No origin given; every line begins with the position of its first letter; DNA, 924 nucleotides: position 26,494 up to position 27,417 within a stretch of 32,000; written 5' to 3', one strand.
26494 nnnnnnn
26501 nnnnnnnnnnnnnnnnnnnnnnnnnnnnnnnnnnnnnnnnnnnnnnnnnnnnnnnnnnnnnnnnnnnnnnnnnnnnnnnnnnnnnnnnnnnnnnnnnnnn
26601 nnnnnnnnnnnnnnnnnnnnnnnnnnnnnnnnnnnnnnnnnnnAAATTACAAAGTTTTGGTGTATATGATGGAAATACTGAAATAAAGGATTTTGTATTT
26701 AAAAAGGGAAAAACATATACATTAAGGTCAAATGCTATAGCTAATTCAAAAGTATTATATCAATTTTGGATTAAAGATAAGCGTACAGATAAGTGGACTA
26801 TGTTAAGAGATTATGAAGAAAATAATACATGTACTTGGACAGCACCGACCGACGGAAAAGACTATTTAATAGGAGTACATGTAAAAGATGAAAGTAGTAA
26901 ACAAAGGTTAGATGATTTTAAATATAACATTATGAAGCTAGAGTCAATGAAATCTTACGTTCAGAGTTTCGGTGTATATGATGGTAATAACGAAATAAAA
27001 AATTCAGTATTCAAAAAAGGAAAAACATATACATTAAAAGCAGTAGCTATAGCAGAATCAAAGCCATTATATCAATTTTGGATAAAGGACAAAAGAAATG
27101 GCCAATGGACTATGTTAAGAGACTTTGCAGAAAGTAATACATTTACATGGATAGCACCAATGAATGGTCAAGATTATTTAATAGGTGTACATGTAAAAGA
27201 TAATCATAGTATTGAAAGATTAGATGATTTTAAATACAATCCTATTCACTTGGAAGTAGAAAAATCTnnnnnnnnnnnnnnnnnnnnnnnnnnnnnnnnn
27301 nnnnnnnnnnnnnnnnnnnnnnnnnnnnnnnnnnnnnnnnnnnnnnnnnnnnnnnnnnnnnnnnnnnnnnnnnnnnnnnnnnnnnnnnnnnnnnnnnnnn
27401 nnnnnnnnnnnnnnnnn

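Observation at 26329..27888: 104-aa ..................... repeat: a Y_Y_Y-like beta-sandwich possibly used as a cell-wall targeting module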

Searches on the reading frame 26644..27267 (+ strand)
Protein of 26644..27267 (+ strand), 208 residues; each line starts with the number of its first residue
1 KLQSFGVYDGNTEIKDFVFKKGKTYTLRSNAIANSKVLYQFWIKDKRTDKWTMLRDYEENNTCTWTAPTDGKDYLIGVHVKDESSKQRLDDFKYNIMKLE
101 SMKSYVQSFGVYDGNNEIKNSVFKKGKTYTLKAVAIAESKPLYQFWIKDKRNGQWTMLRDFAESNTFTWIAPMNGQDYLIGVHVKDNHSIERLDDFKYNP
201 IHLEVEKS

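Call 49: search_dna_similar(query=window:26644-27267:+, collection=phages, mode=protein, max_evalue=0.001, max_rows=25)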
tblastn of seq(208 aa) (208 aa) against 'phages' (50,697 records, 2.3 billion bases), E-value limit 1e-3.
No match.
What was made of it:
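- No phage record encodes the repeat (tblastn, call 49). The repeat is absent from phage endolysins in the collection (call 49).
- Tried and rejected: tblastn of two repeats against 50,697 phage records found no match (call 49), so I could not use endolysin modular logic to argue for a binding role.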

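Call 61: predict_structure(alignment_id=A4)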
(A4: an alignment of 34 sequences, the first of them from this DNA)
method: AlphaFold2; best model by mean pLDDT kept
length: 208 residues; sequences in the alignment: 34
mean_pLDDT: 95.5   pTM: 0.76
mean pLDDT of the five models: 95.5, 95.4, 95.4, 94.9, 94.6
residues with pLDDT >= 90: 188; 70-90: 19; 50-70: 1; < 50: 0
segments of 3 or more residues with pLDDT < 50: none
pLDDT, mean of each block of 10 residues (from residue 1): 97 94 95 98 96 98 94 94 97 95 94 97 97 94 98 97 98 95 94 96 88
secondary structure, 60 per line:
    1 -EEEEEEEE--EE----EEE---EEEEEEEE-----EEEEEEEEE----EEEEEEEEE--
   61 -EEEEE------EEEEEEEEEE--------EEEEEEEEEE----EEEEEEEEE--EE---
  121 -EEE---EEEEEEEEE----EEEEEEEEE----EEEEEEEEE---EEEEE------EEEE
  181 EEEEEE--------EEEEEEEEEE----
elements in order: E2-9 E18-20 E24-31 E37-45 E50-58 E62-66 E73-82 E91-100 E105-113 E122-124 E128-136 E141-149 E154-162 E166-170 E177-186 E195-204
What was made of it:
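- Rod geometry: the two-repeat model has pLDDT 95.5 and pTM 0.76, with an ordered 4-residue junction (call 61). The junctions are short and ordered, and the di-repeat pTM is 0.76 (call 61).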

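Call 63: fold_search(model_id=the predicted structure, library=pdb)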
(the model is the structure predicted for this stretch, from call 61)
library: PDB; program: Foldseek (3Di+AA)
matches with E <= 10: 1991; with E <= 0.001: 477
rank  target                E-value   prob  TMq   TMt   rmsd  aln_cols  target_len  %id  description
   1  6fg9_A                1.3e-07  1.00  0.37  0.10  12.3       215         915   11  Mouse SORCS2 ectodomain (sortilin related VPS10 domain containing receptor 2) (released 2018-08-01)
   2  5e55_A                2.5e-07  1.00  0.33  0.25  14.3       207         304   11  Crystal structure of mouse CNTN6 FN1-FN3 domains (released 2016-08-31)
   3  7zgj_A                4.1e-07  1.00  0.46  0.19   6.9       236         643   10  Trypanosoma brucei gambiense ISG65 in complex with human complement component C3 (released 2023-04-05)
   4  1lqs_R                4.8e-07  1.00  0.32  0.32  11.2       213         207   12  CRYSTAL STRUCTURE OF HUMAN CYTOMEGALOVIRUS IL-10 BOUND TO SOLUBLE HUMAN IL-10R1 (released 2002-07-17)
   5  4bqb_C                7.0e-07  1.00  0.36  0.38  10.8       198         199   10  Crystal structure of the FN5 and FN6 domains of NEO1, form 2 (released 2013-06-12)
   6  1lqs_S                7.0e-07  1.00  0.33  0.34  11.0       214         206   14  CRYSTAL STRUCTURE OF HUMAN CYTOMEGALOVIRUS IL-10 BOUND TO SOLUBLE HUMAN IL-10R1 (released 2002-07-17)
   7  6fg9_B                7.4e-07  1.00  0.36  0.10  12.3       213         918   11  Mouse SORCS2 ectodomain (sortilin related VPS10 domain containing receptor 2) (released 2018-08-01)
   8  7zcb_B                8.2e-07  1.00  0.38  0.40   8.2       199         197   10  Human Pikachurin/EGFLAM N-terminal Fibronectin-III (1-2) domains (released 2023-07-19)
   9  3hhr_B                8.6e-07  1.00  0.37  0.39  12.5       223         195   11  HUMAN GROWTH HORMONE AND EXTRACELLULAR DOMAIN OF ITS RECEPTOR: CRYSTAL STRUCTURE OF THE COMPLEX (released 1994-04-30)
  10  7qiv_A                9.1e-07  1.00  0.50  0.20   5.5       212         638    9  Structure of human C3b in complex with the EWE nanobody (released 2022-02-16)
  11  8s3o_A                1.1e-06  1.00  0.50  0.11   6.6       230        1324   11  Structure of native human CD109 (released 2025-03-05)
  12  7b2m_A                1.1e-06  1.00  0.43  0.19   7.0       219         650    9  Cryo-EM structure of complement C4b in complex with nanobody E3 (released 2022-03-02)
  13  5x83_D                1.1e-06  1.00  0.35  0.37  10.8       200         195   12  Structure of DCC FN456 domains (released 2017-09-06)
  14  6ffy_A                1.3e-06  1.00  0.37  0.10  11.5       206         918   11  Structure of the mouse SorCS2-NGF complex (released 2018-08-01)
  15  8cem_F                1.3e-06  1.00  0.50  0.21   5.9       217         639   10  Structure of bovine native C3, re-refinement (released 2023-04-05)
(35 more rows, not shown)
